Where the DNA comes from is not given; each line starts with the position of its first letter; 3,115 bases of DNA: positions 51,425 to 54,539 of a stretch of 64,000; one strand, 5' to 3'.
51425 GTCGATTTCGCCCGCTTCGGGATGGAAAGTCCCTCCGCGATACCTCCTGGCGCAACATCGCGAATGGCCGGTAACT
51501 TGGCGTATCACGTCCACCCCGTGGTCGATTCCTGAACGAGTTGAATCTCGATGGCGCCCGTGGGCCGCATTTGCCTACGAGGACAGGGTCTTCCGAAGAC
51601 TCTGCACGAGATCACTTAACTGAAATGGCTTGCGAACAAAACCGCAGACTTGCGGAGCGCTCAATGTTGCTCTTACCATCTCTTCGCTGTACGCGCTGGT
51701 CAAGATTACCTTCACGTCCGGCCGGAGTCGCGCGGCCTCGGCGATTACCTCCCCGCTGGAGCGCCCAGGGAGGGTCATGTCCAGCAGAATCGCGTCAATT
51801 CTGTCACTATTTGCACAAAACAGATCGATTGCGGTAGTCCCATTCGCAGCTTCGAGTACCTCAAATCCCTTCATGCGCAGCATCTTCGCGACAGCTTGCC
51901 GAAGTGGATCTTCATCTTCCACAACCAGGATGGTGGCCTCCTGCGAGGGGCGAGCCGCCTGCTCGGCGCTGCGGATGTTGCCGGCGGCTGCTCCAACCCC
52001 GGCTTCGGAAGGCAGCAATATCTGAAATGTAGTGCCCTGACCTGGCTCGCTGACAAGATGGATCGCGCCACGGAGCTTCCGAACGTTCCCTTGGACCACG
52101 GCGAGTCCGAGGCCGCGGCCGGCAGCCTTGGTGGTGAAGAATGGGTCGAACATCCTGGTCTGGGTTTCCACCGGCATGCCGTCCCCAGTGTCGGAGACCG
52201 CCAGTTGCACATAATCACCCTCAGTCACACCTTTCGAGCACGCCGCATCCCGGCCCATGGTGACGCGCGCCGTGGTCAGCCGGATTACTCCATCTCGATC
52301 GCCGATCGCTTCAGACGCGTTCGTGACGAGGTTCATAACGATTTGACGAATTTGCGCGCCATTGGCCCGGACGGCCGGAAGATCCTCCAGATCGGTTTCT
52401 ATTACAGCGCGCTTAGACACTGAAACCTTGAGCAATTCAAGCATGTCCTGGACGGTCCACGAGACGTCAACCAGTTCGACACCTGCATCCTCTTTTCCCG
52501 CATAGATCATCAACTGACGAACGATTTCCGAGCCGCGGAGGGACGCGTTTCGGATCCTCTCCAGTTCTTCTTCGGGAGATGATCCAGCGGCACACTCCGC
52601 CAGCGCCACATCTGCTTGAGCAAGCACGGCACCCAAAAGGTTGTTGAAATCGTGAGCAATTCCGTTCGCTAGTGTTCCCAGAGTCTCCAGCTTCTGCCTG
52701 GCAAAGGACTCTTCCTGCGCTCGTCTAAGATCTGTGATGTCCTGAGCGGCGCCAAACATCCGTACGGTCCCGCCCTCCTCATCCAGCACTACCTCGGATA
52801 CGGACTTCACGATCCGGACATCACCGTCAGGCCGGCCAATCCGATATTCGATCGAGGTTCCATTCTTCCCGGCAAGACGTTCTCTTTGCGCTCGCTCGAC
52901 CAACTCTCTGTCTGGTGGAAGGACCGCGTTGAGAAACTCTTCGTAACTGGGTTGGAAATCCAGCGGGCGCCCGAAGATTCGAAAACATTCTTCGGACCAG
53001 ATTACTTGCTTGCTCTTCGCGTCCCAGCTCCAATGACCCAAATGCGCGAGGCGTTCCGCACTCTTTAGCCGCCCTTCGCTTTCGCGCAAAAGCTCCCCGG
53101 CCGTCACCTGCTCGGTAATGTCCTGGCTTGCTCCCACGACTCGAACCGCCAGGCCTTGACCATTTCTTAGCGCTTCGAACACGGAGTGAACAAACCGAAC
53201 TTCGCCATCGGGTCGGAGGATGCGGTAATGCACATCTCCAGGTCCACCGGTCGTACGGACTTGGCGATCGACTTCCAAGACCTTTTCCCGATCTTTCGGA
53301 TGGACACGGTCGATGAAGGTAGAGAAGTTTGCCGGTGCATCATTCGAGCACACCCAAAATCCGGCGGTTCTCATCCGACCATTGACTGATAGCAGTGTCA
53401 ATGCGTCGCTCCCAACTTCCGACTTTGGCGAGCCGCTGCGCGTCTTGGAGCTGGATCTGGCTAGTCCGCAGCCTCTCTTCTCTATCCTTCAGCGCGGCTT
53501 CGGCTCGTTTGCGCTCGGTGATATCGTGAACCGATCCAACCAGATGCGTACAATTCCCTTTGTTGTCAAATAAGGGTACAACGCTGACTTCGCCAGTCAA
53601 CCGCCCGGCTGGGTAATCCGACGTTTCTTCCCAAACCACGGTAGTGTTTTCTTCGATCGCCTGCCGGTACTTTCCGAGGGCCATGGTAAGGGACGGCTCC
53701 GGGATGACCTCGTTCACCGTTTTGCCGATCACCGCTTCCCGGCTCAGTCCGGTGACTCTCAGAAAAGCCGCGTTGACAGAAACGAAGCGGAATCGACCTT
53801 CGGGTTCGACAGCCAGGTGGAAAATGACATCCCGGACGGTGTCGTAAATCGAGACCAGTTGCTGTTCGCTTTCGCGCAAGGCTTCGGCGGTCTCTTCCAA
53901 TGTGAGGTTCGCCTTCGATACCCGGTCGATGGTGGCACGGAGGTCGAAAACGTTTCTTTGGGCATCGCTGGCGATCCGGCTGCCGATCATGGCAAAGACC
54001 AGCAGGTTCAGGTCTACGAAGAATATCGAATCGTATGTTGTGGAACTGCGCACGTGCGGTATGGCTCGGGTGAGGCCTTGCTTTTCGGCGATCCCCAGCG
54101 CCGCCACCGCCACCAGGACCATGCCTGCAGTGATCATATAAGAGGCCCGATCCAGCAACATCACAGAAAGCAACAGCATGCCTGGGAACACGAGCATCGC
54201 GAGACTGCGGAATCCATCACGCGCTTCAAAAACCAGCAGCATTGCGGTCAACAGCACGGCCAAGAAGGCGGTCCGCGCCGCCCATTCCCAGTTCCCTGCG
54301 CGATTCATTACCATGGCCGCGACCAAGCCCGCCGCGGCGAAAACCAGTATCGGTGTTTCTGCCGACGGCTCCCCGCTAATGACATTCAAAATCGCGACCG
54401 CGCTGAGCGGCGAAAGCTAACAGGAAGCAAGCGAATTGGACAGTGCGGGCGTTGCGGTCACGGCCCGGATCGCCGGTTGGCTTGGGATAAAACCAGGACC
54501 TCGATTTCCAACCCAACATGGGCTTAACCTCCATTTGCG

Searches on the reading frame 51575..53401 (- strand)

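Call 25: search_protein_families(library=pfam, proteins=[window:51575-53401:-], max_evalue=0.001)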
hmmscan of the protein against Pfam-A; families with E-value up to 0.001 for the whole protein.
window:51575-53401:- (608 aa): 7 families
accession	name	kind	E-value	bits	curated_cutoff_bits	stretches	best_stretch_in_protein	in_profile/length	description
PF08447.18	PAS_3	-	1.6e-26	92.8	25.6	2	133-218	2-88/89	PAS fold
PF02518.31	HATPase_c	-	1e-21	77.9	26.4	1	349-466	4-110/111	Histidine kinase-, DNA gyrase B-, and HSP90-like ATPase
PF00072.30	Response_reg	-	1.1e-17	64.6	30.2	1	491-602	1-110/111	Response regulator receiver domain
PF08448.16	PAS_4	-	2.2e-07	31.5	23.1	0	157-227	40-110/110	PAS fold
PF13426.13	PAS_9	-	2e-06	28.4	27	0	28-97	38-103/103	PAS domain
PF00989.32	PAS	-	4e-06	27.3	22.6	0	122-222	13-113/113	PAS fold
PF00512.31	HisKA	-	9.5e-05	22.8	26.9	1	242-300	3-60/66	His Kinase A (phospho-acceptor) domain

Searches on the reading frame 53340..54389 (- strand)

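Call 25: search_protein_families(library=pfam, proteins=[window:53340-54389:-], max_evalue=0.001)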
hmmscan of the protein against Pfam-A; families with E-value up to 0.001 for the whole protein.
window:53340-54389:- (349 aa): 3 families
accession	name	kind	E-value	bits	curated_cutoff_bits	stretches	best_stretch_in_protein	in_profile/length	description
PF08448.16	PAS_4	-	1.1e-13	51.8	23.1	1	200-295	15-110/110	PAS fold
PF00989.32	PAS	-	9.3e-11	42.2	22.6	1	201-290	22-113/113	PAS fold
PF13426.13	PAS_9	-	5.6e-09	36.6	27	1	198-292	11-103/103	PAS domain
